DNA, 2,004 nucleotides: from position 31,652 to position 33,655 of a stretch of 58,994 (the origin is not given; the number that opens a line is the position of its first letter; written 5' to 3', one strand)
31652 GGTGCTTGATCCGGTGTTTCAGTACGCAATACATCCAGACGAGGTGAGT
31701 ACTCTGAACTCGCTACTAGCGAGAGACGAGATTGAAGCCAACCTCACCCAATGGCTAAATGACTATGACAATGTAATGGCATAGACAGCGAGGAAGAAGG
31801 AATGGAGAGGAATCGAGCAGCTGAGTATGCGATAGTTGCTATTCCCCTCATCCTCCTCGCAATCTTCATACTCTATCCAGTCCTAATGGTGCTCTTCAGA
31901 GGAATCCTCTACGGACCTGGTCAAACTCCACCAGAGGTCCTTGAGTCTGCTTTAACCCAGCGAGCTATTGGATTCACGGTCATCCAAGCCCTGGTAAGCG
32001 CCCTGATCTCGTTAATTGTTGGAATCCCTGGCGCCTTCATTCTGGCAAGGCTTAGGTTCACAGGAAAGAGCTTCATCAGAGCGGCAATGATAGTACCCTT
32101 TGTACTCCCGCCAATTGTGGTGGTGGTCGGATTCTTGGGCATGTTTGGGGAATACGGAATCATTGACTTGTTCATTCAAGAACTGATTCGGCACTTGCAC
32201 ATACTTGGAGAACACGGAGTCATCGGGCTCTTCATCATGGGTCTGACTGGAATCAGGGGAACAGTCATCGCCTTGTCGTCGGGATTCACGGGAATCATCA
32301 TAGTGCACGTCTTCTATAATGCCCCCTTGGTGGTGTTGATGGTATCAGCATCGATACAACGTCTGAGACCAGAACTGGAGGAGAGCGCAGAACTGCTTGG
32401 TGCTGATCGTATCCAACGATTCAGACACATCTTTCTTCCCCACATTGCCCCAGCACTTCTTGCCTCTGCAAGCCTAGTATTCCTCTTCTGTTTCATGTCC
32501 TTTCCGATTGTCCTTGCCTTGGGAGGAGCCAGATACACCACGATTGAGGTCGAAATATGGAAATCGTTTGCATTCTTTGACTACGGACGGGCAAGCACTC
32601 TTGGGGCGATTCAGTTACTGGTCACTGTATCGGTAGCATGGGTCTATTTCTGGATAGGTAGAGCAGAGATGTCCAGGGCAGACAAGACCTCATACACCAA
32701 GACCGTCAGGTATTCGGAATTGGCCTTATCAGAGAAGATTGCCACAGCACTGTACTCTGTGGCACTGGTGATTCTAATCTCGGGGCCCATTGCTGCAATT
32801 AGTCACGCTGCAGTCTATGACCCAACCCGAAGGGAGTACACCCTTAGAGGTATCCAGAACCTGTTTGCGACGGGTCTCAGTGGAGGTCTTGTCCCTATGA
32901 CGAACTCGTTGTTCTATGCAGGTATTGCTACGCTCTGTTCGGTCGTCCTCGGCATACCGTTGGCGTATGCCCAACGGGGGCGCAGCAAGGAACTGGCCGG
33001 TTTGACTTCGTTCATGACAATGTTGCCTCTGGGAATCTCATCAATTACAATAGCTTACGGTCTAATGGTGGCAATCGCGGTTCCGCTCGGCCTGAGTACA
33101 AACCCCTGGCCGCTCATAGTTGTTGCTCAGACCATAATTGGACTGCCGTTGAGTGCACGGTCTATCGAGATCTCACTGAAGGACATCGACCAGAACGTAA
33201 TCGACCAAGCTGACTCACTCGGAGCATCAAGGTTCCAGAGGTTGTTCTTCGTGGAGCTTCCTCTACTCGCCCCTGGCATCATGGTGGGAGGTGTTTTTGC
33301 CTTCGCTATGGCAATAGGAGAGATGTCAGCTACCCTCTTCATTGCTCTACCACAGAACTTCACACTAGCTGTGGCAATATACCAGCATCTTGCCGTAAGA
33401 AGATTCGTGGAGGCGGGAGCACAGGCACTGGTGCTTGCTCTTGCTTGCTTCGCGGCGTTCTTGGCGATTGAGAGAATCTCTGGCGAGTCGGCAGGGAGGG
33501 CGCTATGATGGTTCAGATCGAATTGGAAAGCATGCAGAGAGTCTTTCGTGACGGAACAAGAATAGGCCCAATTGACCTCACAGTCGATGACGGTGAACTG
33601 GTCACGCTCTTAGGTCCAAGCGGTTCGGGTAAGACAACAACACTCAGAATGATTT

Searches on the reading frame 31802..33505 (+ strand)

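Call 93: search_protein_families(library=pfam, proteins=[window:31802-33505:+], max_evalue=0.00001)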
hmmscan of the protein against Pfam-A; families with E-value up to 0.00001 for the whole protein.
window:31802-33505:+ (568 aa): 1 family
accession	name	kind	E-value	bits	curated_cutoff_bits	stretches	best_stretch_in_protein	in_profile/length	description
PF00528.27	BPD_transp_1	-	2.7e-23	83.1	26.4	2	74-287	1-180/184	Binding-protein-dependent transport system inner membrane component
